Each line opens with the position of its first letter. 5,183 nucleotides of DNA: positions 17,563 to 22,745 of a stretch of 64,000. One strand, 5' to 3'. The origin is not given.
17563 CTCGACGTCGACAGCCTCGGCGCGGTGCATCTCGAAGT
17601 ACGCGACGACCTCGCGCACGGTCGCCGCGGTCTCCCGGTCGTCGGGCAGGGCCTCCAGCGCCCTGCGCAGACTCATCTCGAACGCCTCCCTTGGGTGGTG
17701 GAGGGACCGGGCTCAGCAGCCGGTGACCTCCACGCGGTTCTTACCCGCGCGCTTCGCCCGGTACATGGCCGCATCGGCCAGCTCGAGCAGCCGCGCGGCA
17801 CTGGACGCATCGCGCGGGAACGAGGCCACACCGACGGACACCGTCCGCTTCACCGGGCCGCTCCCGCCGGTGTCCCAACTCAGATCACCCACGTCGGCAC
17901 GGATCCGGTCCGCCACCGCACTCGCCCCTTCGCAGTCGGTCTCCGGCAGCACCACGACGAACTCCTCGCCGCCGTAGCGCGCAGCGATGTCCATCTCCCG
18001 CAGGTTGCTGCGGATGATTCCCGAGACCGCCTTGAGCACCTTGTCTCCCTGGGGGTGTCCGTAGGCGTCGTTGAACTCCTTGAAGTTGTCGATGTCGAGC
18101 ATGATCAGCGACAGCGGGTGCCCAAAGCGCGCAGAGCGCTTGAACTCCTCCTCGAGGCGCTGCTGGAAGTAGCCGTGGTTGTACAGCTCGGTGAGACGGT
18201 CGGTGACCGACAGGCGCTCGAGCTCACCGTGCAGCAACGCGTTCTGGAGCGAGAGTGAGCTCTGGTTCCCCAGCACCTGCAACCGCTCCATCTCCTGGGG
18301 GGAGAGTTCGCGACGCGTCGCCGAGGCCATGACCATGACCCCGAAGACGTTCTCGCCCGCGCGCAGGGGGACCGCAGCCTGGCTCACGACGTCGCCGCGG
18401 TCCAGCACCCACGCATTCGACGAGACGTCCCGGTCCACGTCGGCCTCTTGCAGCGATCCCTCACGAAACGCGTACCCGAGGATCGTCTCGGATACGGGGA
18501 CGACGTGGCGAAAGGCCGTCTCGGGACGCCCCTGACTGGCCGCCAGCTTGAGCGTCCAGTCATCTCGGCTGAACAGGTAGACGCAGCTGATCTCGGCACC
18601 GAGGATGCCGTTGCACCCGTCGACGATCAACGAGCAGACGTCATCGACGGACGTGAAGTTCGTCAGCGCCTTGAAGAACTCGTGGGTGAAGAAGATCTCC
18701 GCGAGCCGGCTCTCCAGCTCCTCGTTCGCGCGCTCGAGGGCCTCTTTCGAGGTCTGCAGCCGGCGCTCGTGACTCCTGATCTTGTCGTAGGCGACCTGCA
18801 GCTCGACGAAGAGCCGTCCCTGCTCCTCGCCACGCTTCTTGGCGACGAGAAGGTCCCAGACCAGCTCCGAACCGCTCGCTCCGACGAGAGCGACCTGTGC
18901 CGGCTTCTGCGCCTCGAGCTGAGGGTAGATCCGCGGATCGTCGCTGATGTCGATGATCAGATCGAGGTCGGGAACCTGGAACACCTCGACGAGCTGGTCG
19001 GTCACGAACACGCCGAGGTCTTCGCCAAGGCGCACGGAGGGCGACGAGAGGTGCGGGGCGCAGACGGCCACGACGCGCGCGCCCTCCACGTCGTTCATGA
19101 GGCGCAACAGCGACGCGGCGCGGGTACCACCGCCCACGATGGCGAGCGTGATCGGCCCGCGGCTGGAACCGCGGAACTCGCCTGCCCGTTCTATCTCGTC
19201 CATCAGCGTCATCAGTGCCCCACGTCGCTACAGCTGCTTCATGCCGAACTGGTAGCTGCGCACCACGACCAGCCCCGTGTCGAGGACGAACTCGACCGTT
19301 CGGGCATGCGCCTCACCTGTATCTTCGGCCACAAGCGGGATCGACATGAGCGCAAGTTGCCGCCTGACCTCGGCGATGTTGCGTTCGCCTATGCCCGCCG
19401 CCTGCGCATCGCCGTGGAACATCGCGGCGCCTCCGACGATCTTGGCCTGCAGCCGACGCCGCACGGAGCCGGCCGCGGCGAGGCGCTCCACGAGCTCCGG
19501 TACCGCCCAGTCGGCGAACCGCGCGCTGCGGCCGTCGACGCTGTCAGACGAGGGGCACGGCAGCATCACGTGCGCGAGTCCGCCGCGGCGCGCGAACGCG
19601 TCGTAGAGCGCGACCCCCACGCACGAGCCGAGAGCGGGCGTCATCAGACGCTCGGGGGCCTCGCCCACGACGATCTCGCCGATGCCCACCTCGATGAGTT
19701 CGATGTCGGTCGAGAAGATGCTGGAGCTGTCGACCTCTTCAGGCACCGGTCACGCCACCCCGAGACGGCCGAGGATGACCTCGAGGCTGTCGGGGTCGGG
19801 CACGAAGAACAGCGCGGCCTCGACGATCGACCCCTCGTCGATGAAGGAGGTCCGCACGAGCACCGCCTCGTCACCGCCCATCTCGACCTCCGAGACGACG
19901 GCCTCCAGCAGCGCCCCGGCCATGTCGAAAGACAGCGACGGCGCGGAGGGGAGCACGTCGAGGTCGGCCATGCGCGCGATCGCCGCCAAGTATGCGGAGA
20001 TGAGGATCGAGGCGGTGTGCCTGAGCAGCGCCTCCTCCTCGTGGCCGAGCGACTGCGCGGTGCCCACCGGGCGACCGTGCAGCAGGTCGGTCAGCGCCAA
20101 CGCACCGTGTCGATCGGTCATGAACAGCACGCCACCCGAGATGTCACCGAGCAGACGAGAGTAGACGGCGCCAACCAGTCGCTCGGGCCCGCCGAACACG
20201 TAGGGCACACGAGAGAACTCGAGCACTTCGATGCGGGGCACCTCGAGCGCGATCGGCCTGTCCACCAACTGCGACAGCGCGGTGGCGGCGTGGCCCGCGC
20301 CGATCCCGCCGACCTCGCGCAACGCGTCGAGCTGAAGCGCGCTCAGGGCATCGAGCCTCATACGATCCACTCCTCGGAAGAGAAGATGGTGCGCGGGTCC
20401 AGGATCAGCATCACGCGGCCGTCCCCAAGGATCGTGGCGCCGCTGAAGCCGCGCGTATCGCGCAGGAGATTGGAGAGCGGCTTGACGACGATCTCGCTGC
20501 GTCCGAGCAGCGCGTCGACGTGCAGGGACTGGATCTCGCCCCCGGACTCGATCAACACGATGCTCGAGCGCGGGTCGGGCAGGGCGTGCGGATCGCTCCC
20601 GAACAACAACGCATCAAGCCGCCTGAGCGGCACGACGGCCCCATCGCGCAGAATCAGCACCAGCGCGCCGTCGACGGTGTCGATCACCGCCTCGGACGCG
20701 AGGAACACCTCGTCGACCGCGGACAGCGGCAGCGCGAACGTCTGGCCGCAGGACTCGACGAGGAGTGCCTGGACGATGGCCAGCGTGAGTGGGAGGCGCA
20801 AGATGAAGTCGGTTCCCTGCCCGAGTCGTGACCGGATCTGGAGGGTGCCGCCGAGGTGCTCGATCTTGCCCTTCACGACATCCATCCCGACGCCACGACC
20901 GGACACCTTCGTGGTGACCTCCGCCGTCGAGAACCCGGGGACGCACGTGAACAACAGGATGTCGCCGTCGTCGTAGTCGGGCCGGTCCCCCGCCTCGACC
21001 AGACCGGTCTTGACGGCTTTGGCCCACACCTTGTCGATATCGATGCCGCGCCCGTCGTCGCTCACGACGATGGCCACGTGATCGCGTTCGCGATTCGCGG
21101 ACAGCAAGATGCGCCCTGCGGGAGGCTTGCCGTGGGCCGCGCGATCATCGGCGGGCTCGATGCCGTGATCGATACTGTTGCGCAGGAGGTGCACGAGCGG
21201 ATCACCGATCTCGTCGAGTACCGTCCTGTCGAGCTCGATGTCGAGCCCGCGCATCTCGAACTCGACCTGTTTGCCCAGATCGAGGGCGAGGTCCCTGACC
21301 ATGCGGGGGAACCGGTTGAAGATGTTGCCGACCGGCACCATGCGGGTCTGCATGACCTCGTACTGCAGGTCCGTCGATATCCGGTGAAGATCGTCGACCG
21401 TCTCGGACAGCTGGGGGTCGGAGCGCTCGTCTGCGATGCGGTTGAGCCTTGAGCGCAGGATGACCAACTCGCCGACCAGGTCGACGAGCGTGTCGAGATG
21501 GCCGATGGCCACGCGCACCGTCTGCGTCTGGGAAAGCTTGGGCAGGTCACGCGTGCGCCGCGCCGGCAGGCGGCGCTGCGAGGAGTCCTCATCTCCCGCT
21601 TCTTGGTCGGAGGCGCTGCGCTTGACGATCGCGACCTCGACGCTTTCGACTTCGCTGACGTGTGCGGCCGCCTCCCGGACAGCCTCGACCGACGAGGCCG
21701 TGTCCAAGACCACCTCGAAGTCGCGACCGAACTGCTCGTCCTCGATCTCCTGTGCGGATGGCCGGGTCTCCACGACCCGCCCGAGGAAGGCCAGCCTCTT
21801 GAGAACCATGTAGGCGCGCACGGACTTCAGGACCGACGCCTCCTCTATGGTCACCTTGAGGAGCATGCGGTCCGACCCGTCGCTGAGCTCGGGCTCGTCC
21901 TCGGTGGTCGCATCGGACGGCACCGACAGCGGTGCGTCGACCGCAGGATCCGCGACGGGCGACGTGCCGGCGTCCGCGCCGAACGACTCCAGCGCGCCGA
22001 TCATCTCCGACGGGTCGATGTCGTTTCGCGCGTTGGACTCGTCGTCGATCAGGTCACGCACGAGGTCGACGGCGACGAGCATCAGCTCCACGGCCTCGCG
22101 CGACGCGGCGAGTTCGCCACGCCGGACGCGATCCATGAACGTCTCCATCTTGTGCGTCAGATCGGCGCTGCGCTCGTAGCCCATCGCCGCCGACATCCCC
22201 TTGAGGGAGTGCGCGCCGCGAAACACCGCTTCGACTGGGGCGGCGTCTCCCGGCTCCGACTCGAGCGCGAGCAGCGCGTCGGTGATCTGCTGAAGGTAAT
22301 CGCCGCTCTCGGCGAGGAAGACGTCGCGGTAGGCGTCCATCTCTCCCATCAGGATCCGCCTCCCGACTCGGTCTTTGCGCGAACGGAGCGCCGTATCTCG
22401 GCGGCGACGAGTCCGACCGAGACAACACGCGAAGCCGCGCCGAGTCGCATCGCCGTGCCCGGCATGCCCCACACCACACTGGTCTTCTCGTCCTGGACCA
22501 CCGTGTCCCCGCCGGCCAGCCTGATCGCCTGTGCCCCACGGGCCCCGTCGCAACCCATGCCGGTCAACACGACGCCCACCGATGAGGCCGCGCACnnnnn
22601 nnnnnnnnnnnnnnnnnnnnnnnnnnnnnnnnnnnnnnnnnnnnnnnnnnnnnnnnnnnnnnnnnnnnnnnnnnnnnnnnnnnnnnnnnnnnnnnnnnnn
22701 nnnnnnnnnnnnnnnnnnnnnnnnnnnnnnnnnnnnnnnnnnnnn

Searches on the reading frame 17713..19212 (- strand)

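Call 26: search_protein_families(library=pfam, proteins=[window:17713-19212:-], max_evalue=0.001)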
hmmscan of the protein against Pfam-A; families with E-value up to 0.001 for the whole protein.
window:17713-19212:- (499 aa): 4 families
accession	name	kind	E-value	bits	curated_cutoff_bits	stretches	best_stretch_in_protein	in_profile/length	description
PF00990.26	GGDEF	-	1.5e-48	165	23.8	1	336-493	2-161/161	Diguanylate cyclase, GGDEF domain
PF13185.12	GAF_2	-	5e-14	53.1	28.6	1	187-321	2-134/136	GAF domain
PF13492.12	GAF_3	-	6e-11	43.3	27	1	189-324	2-129/129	GAF domain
PF01590.32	GAF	-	3.3e-10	41.1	22.4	1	190-321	3-132/133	GAF domain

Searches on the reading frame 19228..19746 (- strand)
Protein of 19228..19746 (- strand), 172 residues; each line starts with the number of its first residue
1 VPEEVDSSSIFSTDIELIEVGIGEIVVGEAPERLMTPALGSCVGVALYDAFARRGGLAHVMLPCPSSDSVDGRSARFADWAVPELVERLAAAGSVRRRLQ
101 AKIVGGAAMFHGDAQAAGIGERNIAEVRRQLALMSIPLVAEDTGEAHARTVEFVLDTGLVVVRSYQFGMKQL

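Call 26: search_protein_families(library=pfam, proteins=[window:19228-19746:-], max_evalue=0.001)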
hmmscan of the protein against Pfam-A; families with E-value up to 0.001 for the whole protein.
window:19228-19746:- (172 aa): 1 family
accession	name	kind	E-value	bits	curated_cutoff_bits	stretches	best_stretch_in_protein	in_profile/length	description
PF03975.18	CheD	-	2.3e-28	98.9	25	1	61-163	1-107/108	CheD chemotactic sensory transduction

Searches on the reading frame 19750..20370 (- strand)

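Call 26: search_protein_families(library=pfam, proteins=[window:19750-20370:-], max_evalue=0.001)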
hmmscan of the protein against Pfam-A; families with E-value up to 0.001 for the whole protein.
window:19750-20370:- (206 aa): 1 family
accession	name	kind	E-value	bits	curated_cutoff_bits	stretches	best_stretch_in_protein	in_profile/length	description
PF04509.17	CheC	-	2e-08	34.5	22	1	13-48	2-37/38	CheC-like family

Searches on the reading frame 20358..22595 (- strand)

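Call 26: search_protein_families(library=pfam, proteins=[window:20358-22595:-], max_evalue=0.001)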
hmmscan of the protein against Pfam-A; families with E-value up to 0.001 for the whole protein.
window:20358-22595:- (745 aa): 5 families
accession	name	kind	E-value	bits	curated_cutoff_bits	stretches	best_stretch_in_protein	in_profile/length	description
PF07194.16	P2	-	3.1e-22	78.9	23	1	247-321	5-79/81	P2 response regulator binding domain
PF01584.24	CheW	-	5.9e-21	75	23.5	1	609-741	1-137/138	CheW-like domain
PF02518.31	HATPase_c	-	1.6e-16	61.1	26.4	1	466-604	5-110/111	Histidine kinase-, DNA gyrase B-, and HSP90-like ATPase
PF01627.28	Hpt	-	2.9e-16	59.9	24.6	1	89-183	2-78/84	Hpt domain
PF02895.20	H-kinase_dim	-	1e-15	58.4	23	1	358-417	2-68/68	Signal transducing histidine kinase, homodimeric domain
